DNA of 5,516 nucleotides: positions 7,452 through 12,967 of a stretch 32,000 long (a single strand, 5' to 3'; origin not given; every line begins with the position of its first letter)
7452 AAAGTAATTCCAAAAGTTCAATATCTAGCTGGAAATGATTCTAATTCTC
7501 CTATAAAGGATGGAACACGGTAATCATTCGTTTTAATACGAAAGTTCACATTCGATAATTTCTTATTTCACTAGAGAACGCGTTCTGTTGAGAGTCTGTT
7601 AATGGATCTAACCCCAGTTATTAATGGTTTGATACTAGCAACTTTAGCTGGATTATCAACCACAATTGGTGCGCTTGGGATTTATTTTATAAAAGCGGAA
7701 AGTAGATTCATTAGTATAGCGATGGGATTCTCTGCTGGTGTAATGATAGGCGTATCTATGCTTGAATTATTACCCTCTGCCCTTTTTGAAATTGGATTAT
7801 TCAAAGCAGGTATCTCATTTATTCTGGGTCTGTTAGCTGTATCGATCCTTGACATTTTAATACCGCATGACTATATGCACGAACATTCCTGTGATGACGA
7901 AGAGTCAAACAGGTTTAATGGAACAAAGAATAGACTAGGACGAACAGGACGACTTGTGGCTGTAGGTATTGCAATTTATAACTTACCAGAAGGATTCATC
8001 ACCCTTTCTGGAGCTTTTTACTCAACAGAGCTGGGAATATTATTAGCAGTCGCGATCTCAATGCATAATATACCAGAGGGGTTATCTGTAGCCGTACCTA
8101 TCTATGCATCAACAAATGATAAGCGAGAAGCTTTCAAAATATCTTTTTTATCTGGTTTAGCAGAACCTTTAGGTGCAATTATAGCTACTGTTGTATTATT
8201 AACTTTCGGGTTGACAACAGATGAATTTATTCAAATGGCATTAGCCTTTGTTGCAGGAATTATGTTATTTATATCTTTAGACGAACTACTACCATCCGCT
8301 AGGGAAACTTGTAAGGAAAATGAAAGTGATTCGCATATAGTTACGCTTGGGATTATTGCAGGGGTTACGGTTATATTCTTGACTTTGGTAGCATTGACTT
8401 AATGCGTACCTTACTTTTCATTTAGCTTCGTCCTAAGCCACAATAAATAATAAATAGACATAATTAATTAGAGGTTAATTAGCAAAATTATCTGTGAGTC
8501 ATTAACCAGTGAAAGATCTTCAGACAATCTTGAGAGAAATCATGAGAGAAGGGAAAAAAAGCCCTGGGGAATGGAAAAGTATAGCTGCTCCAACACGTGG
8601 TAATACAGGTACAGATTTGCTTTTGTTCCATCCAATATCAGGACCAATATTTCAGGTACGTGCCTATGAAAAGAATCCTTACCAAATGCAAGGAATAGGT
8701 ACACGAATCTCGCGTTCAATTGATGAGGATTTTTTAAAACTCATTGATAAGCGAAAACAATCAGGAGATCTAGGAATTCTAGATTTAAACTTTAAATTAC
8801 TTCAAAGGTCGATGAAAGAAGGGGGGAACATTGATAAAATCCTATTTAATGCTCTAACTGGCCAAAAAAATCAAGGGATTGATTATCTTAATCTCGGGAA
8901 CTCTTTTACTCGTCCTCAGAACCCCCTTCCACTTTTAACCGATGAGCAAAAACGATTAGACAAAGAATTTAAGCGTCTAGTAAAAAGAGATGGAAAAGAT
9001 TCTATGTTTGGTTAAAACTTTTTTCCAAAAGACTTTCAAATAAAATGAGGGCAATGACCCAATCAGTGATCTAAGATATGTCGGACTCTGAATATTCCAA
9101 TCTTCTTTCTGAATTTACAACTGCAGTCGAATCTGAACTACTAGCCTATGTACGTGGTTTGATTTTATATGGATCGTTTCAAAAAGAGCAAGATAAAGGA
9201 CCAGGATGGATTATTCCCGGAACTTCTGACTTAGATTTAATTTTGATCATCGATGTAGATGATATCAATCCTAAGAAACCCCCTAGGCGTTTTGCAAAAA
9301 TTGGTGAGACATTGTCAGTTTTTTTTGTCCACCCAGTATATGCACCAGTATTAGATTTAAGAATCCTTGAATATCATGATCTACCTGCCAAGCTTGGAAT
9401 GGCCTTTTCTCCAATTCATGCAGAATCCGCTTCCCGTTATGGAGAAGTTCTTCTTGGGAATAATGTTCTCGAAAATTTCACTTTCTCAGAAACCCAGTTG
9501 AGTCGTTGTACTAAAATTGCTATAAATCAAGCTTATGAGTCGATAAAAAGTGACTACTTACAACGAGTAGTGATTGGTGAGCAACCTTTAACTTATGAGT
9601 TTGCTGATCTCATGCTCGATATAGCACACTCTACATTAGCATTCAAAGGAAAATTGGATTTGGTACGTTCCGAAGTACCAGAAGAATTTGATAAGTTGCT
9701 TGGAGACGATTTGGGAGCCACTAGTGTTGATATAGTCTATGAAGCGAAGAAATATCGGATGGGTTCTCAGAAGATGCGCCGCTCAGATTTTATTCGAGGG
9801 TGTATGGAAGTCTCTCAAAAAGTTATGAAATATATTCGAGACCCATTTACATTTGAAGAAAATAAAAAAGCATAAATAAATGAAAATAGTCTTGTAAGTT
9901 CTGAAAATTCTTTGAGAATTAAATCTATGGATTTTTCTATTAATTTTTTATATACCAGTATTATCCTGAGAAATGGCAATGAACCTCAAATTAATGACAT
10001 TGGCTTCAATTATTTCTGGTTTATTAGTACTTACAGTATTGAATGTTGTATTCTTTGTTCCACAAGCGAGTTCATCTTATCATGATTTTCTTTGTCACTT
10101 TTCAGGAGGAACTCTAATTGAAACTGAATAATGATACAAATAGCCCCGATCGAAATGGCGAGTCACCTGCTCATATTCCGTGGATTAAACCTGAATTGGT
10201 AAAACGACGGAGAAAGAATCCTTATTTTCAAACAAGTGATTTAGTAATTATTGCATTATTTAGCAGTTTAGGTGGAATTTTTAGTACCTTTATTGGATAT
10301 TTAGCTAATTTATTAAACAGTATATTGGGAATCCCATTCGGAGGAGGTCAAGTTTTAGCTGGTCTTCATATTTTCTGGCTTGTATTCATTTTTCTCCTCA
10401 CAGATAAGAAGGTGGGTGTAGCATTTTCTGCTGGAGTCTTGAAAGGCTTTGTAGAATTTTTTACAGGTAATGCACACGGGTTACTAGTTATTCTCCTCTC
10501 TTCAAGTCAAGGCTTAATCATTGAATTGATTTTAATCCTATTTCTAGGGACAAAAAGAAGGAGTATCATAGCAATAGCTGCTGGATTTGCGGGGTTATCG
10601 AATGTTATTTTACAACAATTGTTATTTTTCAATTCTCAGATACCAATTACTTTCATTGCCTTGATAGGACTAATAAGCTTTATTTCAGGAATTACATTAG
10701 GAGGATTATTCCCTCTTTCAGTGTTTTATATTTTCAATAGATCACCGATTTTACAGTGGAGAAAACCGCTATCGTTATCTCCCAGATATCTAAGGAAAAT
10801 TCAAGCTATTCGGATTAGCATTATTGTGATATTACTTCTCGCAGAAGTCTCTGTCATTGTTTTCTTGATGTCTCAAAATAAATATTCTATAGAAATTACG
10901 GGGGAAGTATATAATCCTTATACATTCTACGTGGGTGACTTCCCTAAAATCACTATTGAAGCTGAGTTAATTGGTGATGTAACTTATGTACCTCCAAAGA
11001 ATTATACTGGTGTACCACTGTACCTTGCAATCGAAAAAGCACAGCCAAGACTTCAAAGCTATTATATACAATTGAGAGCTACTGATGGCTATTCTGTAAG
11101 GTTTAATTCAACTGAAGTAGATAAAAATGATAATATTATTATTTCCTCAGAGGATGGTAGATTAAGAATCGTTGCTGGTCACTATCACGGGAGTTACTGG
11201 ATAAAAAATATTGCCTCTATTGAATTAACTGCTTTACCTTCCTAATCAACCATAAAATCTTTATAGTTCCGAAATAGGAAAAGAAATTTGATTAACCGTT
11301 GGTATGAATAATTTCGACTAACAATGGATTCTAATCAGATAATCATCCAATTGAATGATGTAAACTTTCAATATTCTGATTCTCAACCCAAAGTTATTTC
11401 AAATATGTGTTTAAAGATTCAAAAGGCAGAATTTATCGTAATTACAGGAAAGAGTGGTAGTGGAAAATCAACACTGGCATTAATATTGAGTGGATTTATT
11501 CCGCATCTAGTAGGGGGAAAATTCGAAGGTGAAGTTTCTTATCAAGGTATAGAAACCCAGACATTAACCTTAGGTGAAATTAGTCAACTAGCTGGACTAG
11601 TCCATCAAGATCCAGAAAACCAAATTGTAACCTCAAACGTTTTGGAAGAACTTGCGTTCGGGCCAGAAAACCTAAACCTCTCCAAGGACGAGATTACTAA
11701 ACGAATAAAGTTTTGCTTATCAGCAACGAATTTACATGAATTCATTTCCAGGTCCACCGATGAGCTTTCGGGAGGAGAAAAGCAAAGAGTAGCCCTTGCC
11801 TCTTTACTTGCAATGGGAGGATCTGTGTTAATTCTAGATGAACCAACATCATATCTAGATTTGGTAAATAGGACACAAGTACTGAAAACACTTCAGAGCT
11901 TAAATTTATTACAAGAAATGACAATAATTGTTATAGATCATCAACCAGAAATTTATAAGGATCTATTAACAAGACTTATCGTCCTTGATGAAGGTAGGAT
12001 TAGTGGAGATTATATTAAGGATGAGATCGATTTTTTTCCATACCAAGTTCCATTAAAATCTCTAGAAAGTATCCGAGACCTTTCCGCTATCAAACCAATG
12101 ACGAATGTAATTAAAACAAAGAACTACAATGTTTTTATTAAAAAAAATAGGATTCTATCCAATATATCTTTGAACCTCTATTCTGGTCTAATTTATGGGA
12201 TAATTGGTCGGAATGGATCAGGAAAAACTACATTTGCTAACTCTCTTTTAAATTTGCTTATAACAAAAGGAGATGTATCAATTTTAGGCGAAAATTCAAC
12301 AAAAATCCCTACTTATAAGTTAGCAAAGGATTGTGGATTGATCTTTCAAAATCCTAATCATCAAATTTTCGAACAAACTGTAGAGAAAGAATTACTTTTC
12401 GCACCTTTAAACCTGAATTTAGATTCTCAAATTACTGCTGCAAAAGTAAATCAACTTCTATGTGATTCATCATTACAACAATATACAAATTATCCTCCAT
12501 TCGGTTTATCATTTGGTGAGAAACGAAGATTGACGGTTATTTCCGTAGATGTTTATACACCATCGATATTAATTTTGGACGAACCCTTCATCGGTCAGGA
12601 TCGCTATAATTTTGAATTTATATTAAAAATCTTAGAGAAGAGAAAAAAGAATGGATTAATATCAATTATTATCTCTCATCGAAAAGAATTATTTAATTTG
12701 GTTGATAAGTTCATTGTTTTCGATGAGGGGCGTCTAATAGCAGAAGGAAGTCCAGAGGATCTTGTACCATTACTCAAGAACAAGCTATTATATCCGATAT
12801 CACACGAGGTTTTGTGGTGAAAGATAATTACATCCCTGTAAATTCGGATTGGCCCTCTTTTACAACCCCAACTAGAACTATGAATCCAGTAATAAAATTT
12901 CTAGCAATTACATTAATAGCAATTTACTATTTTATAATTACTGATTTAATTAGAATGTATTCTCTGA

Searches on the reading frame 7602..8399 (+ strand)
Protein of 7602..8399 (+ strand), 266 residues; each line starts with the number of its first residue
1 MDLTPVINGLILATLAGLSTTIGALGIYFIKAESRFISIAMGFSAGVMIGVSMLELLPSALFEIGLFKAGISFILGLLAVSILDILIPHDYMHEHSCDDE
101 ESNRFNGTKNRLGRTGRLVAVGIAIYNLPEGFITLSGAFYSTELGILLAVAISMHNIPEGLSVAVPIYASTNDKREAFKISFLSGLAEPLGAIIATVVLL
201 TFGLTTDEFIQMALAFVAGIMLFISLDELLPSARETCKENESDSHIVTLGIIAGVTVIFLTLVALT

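Call 13: search_protein_families(library=pfam, proteins=[window:7602-8399:+], max_evalue=0.001)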
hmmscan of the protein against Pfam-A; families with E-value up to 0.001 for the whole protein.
window:7602-8399:+ (266 aa): 1 family
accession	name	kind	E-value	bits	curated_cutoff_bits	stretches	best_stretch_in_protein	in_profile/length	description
PF02535.28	Zip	-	1.4e-26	93.9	35.1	2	102-260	166-321/323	ZIP Zinc transporter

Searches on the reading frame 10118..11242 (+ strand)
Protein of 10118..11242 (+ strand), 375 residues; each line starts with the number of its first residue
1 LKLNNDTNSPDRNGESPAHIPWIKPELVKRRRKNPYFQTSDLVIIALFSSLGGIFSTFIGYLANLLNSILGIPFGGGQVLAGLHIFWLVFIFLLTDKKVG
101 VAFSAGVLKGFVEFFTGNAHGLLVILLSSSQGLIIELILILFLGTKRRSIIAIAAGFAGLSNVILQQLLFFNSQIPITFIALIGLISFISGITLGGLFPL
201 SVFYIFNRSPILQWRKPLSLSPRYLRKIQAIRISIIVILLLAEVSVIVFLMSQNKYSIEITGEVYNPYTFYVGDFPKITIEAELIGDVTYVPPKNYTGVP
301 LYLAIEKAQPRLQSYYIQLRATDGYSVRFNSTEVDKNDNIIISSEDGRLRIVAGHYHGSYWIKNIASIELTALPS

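Call 13: search_protein_families(library=pfam, proteins=[window:10118-11242:+], max_evalue=0.001)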
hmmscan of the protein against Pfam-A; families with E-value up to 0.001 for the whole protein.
window:10118-11242:+ (375 aa): 1 family
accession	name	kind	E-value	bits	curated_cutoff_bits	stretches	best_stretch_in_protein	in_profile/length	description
PF09819.14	ABC_cobalt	-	4.2e-14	53.2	25.2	1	41-158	2-117/121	ABC-type cobalt transport system, permease component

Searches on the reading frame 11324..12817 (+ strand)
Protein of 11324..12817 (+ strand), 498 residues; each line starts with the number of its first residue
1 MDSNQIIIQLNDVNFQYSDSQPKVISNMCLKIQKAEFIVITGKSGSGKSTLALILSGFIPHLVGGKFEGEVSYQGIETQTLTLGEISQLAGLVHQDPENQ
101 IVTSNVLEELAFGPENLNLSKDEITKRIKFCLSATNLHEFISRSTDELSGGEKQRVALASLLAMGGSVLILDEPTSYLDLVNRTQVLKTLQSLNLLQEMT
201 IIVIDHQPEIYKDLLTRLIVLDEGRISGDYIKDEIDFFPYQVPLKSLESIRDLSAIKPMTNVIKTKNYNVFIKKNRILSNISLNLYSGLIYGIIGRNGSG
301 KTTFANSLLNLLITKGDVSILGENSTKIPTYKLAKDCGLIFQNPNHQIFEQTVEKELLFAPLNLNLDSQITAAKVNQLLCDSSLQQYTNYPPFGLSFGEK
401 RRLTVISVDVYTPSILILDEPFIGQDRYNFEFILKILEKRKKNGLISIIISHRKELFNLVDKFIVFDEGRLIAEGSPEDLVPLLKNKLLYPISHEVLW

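Call 13: search_protein_families(library=pfam, proteins=[window:11324-12817:+], max_evalue=0.001)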
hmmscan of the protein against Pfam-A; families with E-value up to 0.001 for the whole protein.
window:11324-12817:+ (498 aa): 15 families
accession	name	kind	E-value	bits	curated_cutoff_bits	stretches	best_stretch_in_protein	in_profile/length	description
PF00005.33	ABC_tran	-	1e-45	156.1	25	2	26-176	2-137/137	ABC transporter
PF02463.25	SMC_N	-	2e-12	47.5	40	1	115-214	135-205/220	RecF/RecN/SMC N terminal domain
PF13304.12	AAA_21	-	7.8e-09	36.4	27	0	290-350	1-59/304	AAA domain, putative AbiEii toxin, Type IV TA system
PF13555.12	AAA_29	-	1.1e-07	31.9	27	0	30-51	17-38/61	P-loop containing region of AAA domain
PF20720.3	nSTAND3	-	4.8e-06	26.8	27.2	0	30-56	12-38/155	Novel STAND NTPase 3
PF13401.12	AAA_22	-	5.8e-06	27.1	27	0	34-55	4-25/130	AAA domain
PF13558.12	SbcC_Walker_B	-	7.1e-06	26.6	27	0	140-190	25-88/90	SbcC/RAD50-like, Walker B motif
PF13238.12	AAA_18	-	7.4e-06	26.9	29.4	0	38-56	1-19/128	AAA domain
PF13479.12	AAA_24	-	2.7e-05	24.6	27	0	291-321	5-35/195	AAA domain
PF03193.22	RsgA_GTPase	-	6.9e-05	23.2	30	0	17-54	89-125/174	RsgA GTPase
PF05729.18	NACHT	-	0.00015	22.1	26.7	0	293-312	5-24/167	NACHT domain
PF13191.12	AAA_16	-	0.00029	21.8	32.6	0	35-75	24-68/167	AAA ATPase domain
PF20703.3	nSTAND1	-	0.0003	21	27.1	1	25-91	23-86/379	Novel STAND NTPase 1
PF01580.24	FtsK_SpoIIIE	-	0.00046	20.1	24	0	30-109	33-111/221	FtsK/SpoIIIE family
PF00931.28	NB-ARC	-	0.00053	19.8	23.5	0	31-53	14-36/248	NB-ARC domain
